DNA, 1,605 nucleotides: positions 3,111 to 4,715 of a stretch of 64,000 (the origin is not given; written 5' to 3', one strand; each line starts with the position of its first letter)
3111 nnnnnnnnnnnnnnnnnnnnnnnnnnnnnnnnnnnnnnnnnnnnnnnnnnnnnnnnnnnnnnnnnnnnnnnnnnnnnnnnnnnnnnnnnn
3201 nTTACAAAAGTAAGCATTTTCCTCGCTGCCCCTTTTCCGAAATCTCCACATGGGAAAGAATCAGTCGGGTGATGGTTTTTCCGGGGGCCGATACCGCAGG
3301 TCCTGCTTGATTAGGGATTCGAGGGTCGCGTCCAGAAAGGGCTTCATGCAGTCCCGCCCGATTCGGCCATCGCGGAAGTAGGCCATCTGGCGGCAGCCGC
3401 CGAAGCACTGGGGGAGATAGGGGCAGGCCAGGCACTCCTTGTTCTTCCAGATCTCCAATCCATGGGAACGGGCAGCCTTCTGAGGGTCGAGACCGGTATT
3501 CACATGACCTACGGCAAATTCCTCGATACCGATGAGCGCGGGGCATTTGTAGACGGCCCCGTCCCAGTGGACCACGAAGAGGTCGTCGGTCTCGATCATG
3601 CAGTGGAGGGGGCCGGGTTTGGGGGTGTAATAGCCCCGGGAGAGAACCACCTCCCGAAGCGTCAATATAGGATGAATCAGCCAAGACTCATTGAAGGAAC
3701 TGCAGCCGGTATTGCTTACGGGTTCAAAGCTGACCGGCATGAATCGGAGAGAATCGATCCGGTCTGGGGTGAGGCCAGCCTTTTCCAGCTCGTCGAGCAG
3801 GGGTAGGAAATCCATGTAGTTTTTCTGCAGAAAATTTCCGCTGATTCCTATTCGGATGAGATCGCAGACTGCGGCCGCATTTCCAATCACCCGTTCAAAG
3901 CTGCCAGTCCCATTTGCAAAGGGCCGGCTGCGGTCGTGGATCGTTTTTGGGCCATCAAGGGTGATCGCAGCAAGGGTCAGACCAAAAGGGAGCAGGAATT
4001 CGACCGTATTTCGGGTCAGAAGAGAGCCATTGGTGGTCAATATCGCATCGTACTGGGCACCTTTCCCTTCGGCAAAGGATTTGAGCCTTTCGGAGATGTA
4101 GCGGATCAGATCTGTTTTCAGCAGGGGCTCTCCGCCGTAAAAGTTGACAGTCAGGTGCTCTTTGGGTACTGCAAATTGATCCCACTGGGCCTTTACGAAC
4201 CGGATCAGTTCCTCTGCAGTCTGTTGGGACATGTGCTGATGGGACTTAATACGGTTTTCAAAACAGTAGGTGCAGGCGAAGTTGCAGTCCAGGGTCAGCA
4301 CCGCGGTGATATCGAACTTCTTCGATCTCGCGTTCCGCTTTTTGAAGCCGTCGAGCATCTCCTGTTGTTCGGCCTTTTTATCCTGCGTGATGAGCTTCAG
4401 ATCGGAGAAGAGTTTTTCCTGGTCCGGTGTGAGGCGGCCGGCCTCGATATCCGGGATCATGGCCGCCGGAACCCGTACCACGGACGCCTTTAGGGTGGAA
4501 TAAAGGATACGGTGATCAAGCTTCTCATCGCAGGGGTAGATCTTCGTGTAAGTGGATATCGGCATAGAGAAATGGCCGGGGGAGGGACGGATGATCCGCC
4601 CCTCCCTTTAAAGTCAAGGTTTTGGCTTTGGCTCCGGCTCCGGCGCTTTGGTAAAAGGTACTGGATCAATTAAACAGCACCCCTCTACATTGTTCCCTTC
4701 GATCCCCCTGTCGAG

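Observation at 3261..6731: Compact operon of TonB-dependent receptor, unannotated Cys-Cys peptide and radical SAM/SPASM enzyme: candidate novel RiPP with a dedicated importer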

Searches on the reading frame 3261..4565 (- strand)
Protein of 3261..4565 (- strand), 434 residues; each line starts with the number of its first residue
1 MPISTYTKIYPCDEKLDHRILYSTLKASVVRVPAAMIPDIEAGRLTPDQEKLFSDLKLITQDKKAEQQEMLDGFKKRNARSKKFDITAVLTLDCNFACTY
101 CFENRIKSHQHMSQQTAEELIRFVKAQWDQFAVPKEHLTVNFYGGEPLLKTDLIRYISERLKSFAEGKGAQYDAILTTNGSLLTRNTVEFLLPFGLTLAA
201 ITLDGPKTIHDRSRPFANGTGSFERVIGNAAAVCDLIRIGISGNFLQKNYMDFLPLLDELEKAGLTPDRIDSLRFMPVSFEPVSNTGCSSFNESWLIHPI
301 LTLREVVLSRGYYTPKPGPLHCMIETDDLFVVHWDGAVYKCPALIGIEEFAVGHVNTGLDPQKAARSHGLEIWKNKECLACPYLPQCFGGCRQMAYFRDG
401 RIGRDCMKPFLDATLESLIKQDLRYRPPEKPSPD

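Call 3: search_protein_families(library=ncbifam, proteins=[window:3261-4565:-], max_evalue=0.01)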
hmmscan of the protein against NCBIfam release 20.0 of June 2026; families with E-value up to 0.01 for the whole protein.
window:3261-4565:- (434 aa): 70 families (the best 25 are shown)
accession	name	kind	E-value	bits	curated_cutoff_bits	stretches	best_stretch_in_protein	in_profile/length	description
TIGR04280.1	geopep_mat_rSAM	hypoth_equivalog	6e-147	490.1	400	1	1-426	1-428/428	geopeptide radical SAM maturase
NF038107.1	rSAM_NF038107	equivalog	1.8e-48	165.5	600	1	4-399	4-408/444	Cys-every-fifth radical SAM/SPASM peptide maturase CefB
TIGR04463.1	rSAM_vs_C_rich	equivalog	1.5e-45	155.7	525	1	43-407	42-410/438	TIGR04463 family radical SAM/SPASM RiPP maturase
NF047865.1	rSAM_PapB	equivalog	8.4e-38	130.4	340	2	86-238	5-154/330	PapB family radical SAM/SPASM ranthipeptide maturase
NF052473.1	rSAM_FlmE_OhkG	exception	6.2e-35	120.8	500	1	40-277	51-293/481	FlmE/OhkG family radical SAM/SPASM peptide maturase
TIGR04068.1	rSAM_ocin_clost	equivalog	2.2e-34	119.1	500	1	85-232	85-231/462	Cys-rich peptide radical SAM maturase CcpM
TIGR04334.1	rSAM_Clo7bot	equivalog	3.2e-33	115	600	1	81-393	87-407/440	radical SAM/SPASM domain Clo7bot peptide maturase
TIGR04064.1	rSAM_nif11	equivalog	4.2e-33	114.8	518.7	2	38-227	38-218/459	nif11-like peptide radical SAM maturase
TIGR03906.1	quino_hemo_SAM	equivalog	1.3e-30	106.5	453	2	89-228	99-236/467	quinohemoprotein amine dehydrogenase maturation protein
TIGR03974.1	rSAM_six_Cys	equivalog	2.3e-29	102.6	425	2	48-233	65-244/451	thioether cross-link-forming SCIFF peptide maturase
TIGR03978.1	rSAM_paired_1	equivalog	6.9e-24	84.4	370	1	26-233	20-227/466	His-Xaa-Ser system radical SAM maturase HxsB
TIGR03942.1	sulfatase_rSAM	equivalog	1.5e-22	80.2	349.45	2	92-230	9-145/363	anaerobic sulfatase maturase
NF041298.1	rSAM_mat_DynA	equivalog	2.2e-22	79.5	450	2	93-231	10-144/356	dynobactin maturation radical SAM/SPASM protein DynA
NF040492.1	not_ScfB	exception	2e-20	73.1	855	2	86-233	97-242/450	ScfB-related radical SAM/SPASM orphan maturase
NF041707.1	rSAM_YhhB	equivalog_domain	3e-19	69.2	445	1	94-228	12-147/369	cyclophane-forming radical SAM/SPASM peptide maturase YhhB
TIGR04085.1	rSAM_more_4Fe4S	domain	5.7e-15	55.5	27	1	322-403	1-86/93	SPASM domain-containing protein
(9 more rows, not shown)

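Call 4: search_protein_families(library=pfam, proteins=[window:3261-4565:-], max_evalue=0.01)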
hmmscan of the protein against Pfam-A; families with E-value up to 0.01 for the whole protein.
window:3261-4565:- (434 aa): 2 families
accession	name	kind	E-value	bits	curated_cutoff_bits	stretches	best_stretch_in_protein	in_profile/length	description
PF04055.27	Radical_SAM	-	4.1e-13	50.3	29.5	1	90-238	3-142/166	Radical SAM superfamily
PF13353.11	Fer4_12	-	5.5e-06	27.2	22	1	90-166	11-82/137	4Fe-4S single cluster domain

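Call 8: find_related_loci(query=window:3261-4565:-, collection=genome_contigs, flank=6000)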
Query window:3261-4565:- (434 aa) in genome_contigs; peptide patterns used: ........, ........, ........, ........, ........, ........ (x = any residue, [..] = any of these).
33 stretches matched a pattern; 1 encode a relative of the query (tblastn E <= 1e-3); 1 distinct loci.
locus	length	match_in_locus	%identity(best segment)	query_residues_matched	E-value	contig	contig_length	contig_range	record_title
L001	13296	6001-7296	99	1-432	0e+0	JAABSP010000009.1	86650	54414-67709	MAG: Desulfobacteraceae bacterium isolate S15.Bin039 Scaffold_80, whole genome shotgun sequence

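Call 10: find_homologous_proteins(query=window:3261-4565:-, max_evalue=1e-20)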
Query window:3261-4565:- (434 aa): 398 proteins with E <= 1e-20 among 8000 candidates; the best 120 are listed.
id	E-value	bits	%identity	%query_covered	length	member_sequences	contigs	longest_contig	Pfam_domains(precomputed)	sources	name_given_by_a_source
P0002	8.9e-295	995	100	98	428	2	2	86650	PF04055.28,PF13353.12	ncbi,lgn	-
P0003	2.9e-126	440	50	99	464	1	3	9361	PF04055.28,PF13353.12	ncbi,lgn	-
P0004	1.0e-125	438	47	98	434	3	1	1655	PF04055.28,PF13353.12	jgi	jgi:uncharacterized protein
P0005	1.9e-124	434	46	99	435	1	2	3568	PF04055.28,PF13353.12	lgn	-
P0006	8.9e-124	431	46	98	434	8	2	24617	PF04055.28,PF13353.12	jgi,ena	jgi:uncharacterized protein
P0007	2.2e-120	420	47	97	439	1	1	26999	PF04055.28,PF13353.12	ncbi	-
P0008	2.4e-120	420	46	97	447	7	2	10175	PF04055.28,PF13353.12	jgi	-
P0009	5.7e-120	419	45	98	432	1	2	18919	PF04055.28,PF13353.12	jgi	jgi:uncharacterized protein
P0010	6.9e-120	419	46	98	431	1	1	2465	PF04055.28,PF13353.12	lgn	-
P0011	9.9e-120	418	47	98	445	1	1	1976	PF04055.28,PF13353.12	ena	-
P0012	1.3e-119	418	47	98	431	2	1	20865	PF04055.28,PF13353.12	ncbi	-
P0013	3.5e-119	416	46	98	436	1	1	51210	PF04055.28,PF13353.12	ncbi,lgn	-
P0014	5.4e-119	416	46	98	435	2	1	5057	PF04055.28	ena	-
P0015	5.7e-119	416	48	100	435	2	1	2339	PF04055.28,PF13353.12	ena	-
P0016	1.1e-118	415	46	98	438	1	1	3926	PF04055.28,PF13353.12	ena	-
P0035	1.2e-115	405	45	98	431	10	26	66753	PF04055.28,PF13353.12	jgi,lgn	jgi:uncharacterized protein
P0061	3.6e-113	396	45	98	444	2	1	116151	PF04055.28,PF13353.12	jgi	-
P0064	5.7e-113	396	44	98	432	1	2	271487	PF04055.28,PF13353.12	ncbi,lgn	-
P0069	1.9e-112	394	43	98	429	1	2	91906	PF04055.28,PF13353.12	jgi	jgi:uncharacterized protein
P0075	1.9e-111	391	44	99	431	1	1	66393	PF04055.28,PF13353.12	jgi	jgi:uncharacterized protein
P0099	2.0e-109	384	45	98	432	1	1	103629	PF04055.28,PF13353.12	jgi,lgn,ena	-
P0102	2.9e-109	384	44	98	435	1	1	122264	PF04055.28,PF13353.12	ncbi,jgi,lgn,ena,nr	ncbi:MAG: geopeptide radical SAM maturase [Proteobacteria bacterium]|nr:geopeptide radical SAM matur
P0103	3.0e-109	384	43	98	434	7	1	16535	PF04055.28,PF13353.12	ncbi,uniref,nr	ncbi:geopeptide radical SAM maturase [Geobacter sp.]|uniref:geopeptide radical SAM maturase n=1 Tax=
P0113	3.6e-108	380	43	98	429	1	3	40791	PF04055.28,PF13353.12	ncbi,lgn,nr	ncbi:MAG: geopeptide radical SAM maturase [Desulfobulbaceae bacterium]|nr:geopeptide radical SAM mat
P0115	4.9e-108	380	44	98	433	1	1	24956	PF04055.28,PF13353.12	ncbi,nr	ncbi:MAG: geopeptide radical SAM maturase [Nitrospirae bacterium]|nr:geopeptide radical SAM maturase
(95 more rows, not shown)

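Call 11: find_encoding_contigs(protein=P0003, flank=5000, max_places=1)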
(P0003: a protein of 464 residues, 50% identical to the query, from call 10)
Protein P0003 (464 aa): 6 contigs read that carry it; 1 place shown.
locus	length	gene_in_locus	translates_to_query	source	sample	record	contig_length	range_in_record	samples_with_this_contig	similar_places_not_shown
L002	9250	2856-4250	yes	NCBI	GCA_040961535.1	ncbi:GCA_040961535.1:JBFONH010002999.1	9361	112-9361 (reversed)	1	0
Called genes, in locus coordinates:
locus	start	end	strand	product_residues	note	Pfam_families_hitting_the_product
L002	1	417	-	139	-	?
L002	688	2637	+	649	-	PF07715:Plug, PF00593:TonB_dep_Rec_b-barrel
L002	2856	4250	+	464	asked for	PF13353:Fer4_12 (weak), PF04055:Radical_SAM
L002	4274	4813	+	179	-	PF07690:MFS_1, PF00083:Sugar_tr (weak)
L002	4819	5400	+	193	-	PF00072:Response_reg, PF00196:GerE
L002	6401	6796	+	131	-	-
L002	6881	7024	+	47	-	PF27804:GSU1558_StbA-like (weak)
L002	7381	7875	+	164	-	-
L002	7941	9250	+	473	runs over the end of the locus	?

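Call 12: find_encoding_contigs(protein=P0103, flank=5000, max_places=1)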
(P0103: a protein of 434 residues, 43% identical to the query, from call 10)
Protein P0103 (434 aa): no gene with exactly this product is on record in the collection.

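Call 13: find_encoding_contigs(protein=P0064, flank=5000, max_places=1)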
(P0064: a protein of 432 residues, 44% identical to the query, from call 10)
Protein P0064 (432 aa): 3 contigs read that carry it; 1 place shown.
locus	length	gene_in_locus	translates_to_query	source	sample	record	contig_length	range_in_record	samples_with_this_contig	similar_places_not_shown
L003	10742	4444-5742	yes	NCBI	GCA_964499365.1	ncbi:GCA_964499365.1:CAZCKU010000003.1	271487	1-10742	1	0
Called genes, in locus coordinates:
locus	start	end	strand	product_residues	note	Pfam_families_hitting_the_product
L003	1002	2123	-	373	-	PF08032:SpoU_sub_bind, PF00588:SpoU_methylase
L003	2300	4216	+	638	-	PF07715:Plug, PF00593:TonB_dep_Rec_b-barrel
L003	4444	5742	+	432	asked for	PF04055:Radical_SAM, PF13353:Fer4_12 (faint)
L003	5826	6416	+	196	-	PF12917:YfbR-like, PF13023:HD_3, PF01966:HD (weak)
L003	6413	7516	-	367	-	PF19583:ODP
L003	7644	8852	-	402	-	PF00180:Iso_dh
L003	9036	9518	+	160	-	-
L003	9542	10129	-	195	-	PF01078:Mg_chelatase, PF13335:Mg_chelatase_C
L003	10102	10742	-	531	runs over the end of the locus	PF00239:Resolvase, PF13408:Zn_ribbon_recom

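Call 14: find_encoding_contigs(protein=P0115, flank=5000, max_places=1)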
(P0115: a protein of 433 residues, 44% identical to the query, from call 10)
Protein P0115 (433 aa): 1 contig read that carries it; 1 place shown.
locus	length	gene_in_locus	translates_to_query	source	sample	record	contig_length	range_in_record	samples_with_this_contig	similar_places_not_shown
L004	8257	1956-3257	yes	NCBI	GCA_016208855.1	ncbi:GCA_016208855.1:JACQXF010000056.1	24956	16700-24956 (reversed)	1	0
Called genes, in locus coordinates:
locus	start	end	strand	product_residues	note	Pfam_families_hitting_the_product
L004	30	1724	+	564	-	PF07715:Plug, PF00593:TonB_dep_Rec_b-barrel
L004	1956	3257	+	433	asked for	PF04055:Radical_SAM, PF13353:Fer4_12 (faint)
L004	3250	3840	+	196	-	PF00072:Response_reg, PF00196:GerE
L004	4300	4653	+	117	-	PF00581:Rhodanese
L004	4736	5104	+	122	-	PF07238:PilZ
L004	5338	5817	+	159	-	PF05573:NosL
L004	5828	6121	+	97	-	-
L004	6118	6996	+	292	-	PF01259:SAICAR_synt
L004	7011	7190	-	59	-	-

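Call 20: find_related_loci(query=A1, collection=metagenome_contigs, flank=5000)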
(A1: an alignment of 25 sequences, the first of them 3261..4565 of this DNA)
Query A1 (434 aa) in metagenome_contigs; peptide patterns used: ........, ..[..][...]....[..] (x = any residue, [..] = any of these).
600 stretches matched a pattern (row limit reached: there are more); 510 encode a relative of the query (tblastn E <= 1e-3); the best 80 are kept; 80 distinct loci.
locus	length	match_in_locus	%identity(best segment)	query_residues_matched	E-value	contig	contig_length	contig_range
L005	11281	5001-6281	44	1-425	1e-118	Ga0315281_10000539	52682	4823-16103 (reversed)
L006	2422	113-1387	44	1-425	3e-122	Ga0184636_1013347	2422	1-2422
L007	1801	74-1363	43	1-430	3e-122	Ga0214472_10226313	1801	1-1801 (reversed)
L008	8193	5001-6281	44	1-425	2e-113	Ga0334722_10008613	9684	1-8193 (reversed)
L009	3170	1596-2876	42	1-425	3e-111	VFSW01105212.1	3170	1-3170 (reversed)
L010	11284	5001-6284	39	1-426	7e-100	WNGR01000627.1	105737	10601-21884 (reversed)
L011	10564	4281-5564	41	1-426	7e-104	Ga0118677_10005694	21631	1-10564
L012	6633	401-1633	38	20-426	6e-94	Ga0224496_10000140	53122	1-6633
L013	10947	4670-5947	38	1-422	4e-92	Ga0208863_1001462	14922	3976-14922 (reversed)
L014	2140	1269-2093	39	1-278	1e-62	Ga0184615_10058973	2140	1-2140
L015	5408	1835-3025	31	62-421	2e-50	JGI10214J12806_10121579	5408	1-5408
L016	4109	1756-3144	28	1-421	1e-49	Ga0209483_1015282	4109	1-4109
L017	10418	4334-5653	29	1-431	2e-47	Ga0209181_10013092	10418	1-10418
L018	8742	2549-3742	29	52-418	3e-45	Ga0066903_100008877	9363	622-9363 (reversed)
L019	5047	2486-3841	28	1-418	1e-44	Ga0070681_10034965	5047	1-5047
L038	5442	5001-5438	39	1-150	5e-28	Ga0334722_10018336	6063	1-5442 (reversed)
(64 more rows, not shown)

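Call 33: search_solved_structures(query=A1, max_evalue=0.001, show_alignments=1)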
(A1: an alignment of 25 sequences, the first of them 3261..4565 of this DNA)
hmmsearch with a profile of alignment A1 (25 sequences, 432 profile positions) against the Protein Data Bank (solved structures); distinct sequences matched with E-value up to 0.001: 23.
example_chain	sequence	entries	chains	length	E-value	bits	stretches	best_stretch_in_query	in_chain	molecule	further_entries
5wgg_A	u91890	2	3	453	5.1e-33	117.6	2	73-261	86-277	Radical SAM domain protein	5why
4k36_A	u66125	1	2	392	2.2e-18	69.4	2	94-223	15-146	Anaerobic sulfatase-maturating enzyme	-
4k37_A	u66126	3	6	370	3.4e-18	68.7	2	94-223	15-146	Anaerobic sulfatase-maturating enzyme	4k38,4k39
9gm3_A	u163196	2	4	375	1.2e-15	60.3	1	90-232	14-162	ChlB radical SAM domain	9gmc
8vpo_A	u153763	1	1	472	3.1e-15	59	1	65-393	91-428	Radical SAM core domain-containing protein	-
6efn_A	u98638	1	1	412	4.3e-07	32.1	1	87-229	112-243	Sporulation killing factor maturation protein SkfB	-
2fb2_A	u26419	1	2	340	1.3e-06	30.6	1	93-204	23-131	Molybdenum cofactor biosynthesis protein A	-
1tv7_A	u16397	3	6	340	1.5e-06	30.3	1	93-204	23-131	Molybdenum cofactor biosynthesis protein A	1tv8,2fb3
7vob_C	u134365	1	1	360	1.6e-06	30.2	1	136-274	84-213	Cytosylglucuronate decarboxylase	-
7voc_C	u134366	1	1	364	1.7e-06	30.2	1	136-274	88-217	Cytosylglucuronate decarboxylase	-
8wm2_A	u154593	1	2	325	9.9e-06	27.7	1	72-201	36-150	Fe-S radical SAM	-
7tol_A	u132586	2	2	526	2.6e-05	26.3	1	81-205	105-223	glycerol dibiphytanyl glycerol tetraether - macrocyclic archaeol synthase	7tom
4m7t_A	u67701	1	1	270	3.8e-05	25.7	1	86-200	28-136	BtrN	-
4m7s_A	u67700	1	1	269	7.4e-05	24.8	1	86-200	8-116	BtrN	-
7n7h_A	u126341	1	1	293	9.5e-05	24.4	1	91-257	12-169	VIPERIN-LIKE ENZYME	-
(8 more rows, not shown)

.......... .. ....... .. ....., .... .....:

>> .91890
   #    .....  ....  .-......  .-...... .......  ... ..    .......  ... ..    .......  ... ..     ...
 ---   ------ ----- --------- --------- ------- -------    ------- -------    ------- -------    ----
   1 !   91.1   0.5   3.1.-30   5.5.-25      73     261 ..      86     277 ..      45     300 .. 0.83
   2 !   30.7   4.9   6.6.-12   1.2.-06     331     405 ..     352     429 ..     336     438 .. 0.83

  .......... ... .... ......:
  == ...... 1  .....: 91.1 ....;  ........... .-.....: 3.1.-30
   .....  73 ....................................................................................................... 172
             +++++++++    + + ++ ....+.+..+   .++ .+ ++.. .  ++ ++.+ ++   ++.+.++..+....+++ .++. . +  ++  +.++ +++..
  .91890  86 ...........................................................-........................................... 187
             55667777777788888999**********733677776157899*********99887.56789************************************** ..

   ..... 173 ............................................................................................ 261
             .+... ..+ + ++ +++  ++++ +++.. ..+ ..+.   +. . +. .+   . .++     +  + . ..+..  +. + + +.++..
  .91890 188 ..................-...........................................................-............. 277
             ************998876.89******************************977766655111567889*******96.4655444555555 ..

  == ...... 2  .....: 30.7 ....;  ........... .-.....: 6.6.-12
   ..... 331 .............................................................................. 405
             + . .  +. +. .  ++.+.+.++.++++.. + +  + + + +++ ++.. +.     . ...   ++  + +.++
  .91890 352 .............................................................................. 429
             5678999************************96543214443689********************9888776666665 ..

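Call 36: search_protein_families(library=pfam, proteins=[L006:1396-2337:+, L010:2050-2931:-, L010:473-2047:-, L011:1347-2252:-], max_evalue=0.001)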
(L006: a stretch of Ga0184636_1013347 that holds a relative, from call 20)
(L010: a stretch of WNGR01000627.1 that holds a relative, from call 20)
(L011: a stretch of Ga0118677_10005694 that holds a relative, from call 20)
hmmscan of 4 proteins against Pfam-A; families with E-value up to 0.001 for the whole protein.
L006:1396-2337:+ (313 aa): 1 family
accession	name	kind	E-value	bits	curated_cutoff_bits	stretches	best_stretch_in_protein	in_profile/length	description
PF04392.18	ABC_sub_bind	-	1.8e-28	100.1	25.9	1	83-308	54-288/293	ABC transporter substrate binding protein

L010:2050-2931:- (293 aa): 1 family
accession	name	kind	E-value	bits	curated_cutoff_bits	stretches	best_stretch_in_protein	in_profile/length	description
PF04392.18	ABC_sub_bind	-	1.5e-12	47.8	25.9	1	133-280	132-280/293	ABC transporter substrate binding protein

L010:473-2047:- (524 aa): 2 families
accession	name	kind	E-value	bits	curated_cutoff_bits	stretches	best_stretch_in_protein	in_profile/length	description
PF02518.31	HATPase_c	-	1.9e-24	86.7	26.4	1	410-518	3-110/111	Histidine kinase-, DNA gyrase B-, and HSP90-like ATPase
PF00672.30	HAMP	-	6e-07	30.1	25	1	186-235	4-53/53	HAMP domain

L011:1347-2252:- (301 aa): 1 family
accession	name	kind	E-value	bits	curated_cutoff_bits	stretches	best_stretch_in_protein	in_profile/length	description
PF04392.18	ABC_sub_bind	-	1.6e-20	74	25.9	1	72-299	49-288/293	ABC transporter substrate binding protein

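Call 38: find_encoding_contigs(protein=P0035, flank=7000, max_places=1)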
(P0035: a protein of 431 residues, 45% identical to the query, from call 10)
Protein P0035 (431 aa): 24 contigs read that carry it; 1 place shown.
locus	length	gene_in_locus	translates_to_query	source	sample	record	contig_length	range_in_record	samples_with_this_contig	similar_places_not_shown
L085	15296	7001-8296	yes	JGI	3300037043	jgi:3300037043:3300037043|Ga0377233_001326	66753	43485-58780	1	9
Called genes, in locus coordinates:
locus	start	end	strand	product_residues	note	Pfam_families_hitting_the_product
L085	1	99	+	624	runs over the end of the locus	PF07715:Plug, PF00593:TonB_dep_Rec_b-barrel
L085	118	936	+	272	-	PF03544:TonB_C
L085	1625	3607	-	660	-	PF00672:HAMP, PF00512:HisKA, PF02518:HATPase_c, PF00072:Response_reg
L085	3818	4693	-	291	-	PF04392:ABC_sub_bind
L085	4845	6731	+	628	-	PF07715:Plug, PF00593:TonB_dep_Rec_b-barrel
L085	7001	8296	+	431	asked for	PF04055:Radical_SAM, PF13353:Fer4_12 (weak)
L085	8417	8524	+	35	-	-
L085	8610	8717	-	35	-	-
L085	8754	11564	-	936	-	PF01590:GAF (weak), PF13492:GAF_3 (faint), PF07728:AAA_5 (faint), PF01590:GAF (weak), PF13185:GAF_2 (weak), PF00158:Sigma54_activat, PF14532:Sigma54_activ_2, PF25601:AAA_lid_14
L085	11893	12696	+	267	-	PF10418:DHODB_Fe-S_bind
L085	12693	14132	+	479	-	PF14691:Fer4_20, PF13738:Pyr_redox_3 (faint), PF01262:AlaDh_PNT_C (faint), PF00070:Pyr_redox (faint), PF01266:DAO (faint), PF07992:Pyr_redox_2, PF13450:NAD_binding_8 (weak)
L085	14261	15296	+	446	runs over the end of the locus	PF02812:ELFV_dehydrog_N, PF00208:ELFV_dehydrog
